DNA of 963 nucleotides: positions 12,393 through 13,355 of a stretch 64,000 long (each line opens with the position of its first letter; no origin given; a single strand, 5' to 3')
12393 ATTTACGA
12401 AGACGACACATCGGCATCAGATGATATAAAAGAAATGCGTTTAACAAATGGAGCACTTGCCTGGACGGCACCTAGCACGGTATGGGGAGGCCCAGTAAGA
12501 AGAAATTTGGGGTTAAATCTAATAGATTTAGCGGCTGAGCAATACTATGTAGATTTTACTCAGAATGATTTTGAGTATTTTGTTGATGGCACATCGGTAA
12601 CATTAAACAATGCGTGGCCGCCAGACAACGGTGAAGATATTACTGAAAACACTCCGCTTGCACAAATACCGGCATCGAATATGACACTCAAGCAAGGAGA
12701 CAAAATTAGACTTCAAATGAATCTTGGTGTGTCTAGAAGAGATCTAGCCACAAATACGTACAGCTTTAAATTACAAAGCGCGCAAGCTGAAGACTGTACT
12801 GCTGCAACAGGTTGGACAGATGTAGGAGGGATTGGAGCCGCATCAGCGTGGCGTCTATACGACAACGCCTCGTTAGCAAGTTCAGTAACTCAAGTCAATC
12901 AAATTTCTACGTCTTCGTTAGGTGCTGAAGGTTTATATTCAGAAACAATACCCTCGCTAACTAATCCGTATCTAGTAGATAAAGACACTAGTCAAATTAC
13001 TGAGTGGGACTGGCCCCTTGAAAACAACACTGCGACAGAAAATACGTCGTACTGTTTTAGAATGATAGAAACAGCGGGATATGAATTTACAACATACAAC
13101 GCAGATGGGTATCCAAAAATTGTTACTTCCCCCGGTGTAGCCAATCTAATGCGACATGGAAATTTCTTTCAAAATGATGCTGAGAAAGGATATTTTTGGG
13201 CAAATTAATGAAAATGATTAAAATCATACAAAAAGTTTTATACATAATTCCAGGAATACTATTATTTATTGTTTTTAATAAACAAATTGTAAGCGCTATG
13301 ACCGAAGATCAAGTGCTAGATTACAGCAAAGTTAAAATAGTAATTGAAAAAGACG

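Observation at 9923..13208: Secreted W-rich protein built from two tandem 420-aa modules, broken by a GGG homopolymer indel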

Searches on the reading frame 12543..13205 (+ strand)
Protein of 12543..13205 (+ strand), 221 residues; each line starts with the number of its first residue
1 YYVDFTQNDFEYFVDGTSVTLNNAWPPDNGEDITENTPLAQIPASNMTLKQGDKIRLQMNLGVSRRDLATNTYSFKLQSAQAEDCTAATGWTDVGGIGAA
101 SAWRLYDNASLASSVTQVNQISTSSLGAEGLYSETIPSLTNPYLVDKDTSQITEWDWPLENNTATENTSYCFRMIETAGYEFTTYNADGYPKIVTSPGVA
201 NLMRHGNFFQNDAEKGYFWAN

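Call 52: find_homologous_proteins(query=window:12543-13205:+, max_evalue=0.001)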
Query window:12543-13205:+ (221 aa): 4 proteins with E <= 0.001 among 266 candidates.
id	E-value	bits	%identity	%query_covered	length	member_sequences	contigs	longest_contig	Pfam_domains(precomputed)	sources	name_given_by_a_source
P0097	3.6e-65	238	53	99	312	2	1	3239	-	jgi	-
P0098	1.3e-53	200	56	74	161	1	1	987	-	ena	-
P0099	5.7e-45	172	45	98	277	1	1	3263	-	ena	-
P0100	4.5e-44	169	50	74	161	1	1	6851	-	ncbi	-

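Call 66: predict_structure(alignment_id=A2)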
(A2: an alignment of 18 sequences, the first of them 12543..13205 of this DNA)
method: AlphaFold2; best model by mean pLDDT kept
length: 221 residues; sequences in the alignment: 18
mean_pLDDT: 69.9   pTM: 0.73
mean pLDDT of the five models: 69.9, 67.4, 63.8, 63.8, 61.0
residues with pLDDT >= 90: 15; 70-90: 105; 50-70: 73; < 50: 28
segments of 3 or more residues with pLDDT < 50: 19-31, 113-124
pLDDT, mean of each block of 10 residues (from residue 1): 72 62 38 68 56 81 79 83 90 86 78 46 50 59 72 80 87 85 71 76 59 63 48
secondary structure, 60 per line:
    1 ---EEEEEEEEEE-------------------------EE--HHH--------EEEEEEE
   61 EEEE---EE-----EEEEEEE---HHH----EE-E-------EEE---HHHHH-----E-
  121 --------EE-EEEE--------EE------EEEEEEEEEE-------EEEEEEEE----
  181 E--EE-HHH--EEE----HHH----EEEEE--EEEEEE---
elements in order: E4-13 E54-64 E75-81 E103-105 H109-113 E132-135 E152-161 E169-176 E192-194 E206-210 E213-218

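Call 68: fold_search(model_id=the predicted structure, library=pdb)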
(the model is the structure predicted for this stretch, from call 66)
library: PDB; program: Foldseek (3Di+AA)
matches with E <= 10: 1866; with E <= 0.001: 0
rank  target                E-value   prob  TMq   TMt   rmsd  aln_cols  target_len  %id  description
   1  1fso                  2.1e-03  0.99  0.33  0.48   7.8       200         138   10  CRYSTAL STRUCTURE OF TRUNCATED HUMAN RHOGDI QUADRUPLE MUTANT (released 2001-05-02)
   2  1fst_B                2.6e-03  0.99  0.33  0.46   6.6       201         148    9  CRYSTAL STRUCTURE OF TRUNCATED HUMAN RHOGDI TRIPLE MUTANT (released 2001-05-02)
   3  1fst_A                3.1e-03  0.99  0.34  0.50   5.8       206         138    9  CRYSTAL STRUCTURE OF TRUNCATED HUMAN RHOGDI TRIPLE MUTANT (released 2001-05-02)
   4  1qvy_A                3.7e-03  0.99  0.32  0.47   8.4       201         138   10  Crystal structure of RhoGDI K(199,200)R double mutant (released 2004-02-10)
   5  2jht_A                3.7e-03  0.98  0.33  0.48   8.2       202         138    9  CRYSTAL STRUCTURE OF RHOGDI K135T,K138T,K141T MUTANT (released 2007-05-08)
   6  2jhs                  3.9e-03  0.98  0.32  0.47   8.2       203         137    9  CRYSTAL STRUCTURE OF RHOGDI K135H,K138H,K141H MUTANT (released 2007-05-08)
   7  2bxw_A                4.4e-03  1.00  0.36  0.52   5.7       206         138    8  CRYSTAL STRUCTURE OF RHOGDI Lys(135,138,141)Tyr MUTANT (released 2005-08-19)
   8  2n80_MODEL_1_B        4.4e-03  0.99  0.34  0.41   8.5       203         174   10  p75NTR DD:RhoGDI (released 2015-12-23)
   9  9ifr                  4.4e-03  0.89  0.26  0.39   9.0       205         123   10  CLIPPER domain from the Gram-negative fibrillar adhesin "B9T28_05395 (released 2025-11-26)
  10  8eev_H                5.9e-03  0.60  0.21  0.32  11.1       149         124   10  Venezuelan equine encephalitis virus-like particle in complex with Fab SKT-20 (released 2023-07-19)
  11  7ok7_L                6.2e-03  0.89  0.30  0.38   7.7       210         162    8  Crystal structure of the UNC119B ARL3 complex (released 2021-06-09)
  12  7ok6_HHH              6.6e-03  0.95  0.32  0.40   7.1       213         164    8  Crystal structure of UNC119B in complex with LCK peptide (released 2021-06-09)
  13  6cue_7                7.4e-03  0.91  0.31  0.47   7.1       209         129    8  Cryo-EM structure at 4.0 A resolution of vaccine-elicited antibody vFP7.04 in complex with HIV-1 Env BG505 DS-SOSIP, a (released 2018-07-11)
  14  7umo_D                7.8e-03  0.97  0.34  0.43   6.3       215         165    6  Structure of Unc119-inhibitor complex. (released 2023-07-26)
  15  5fr2_B                7.8e-03  0.96  0.32  0.38   8.6       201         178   10  Farnesylated RhoA-GDP in complex with RhoGDI-alpha, lysine acetylated at K178 (released 2016-01-13)
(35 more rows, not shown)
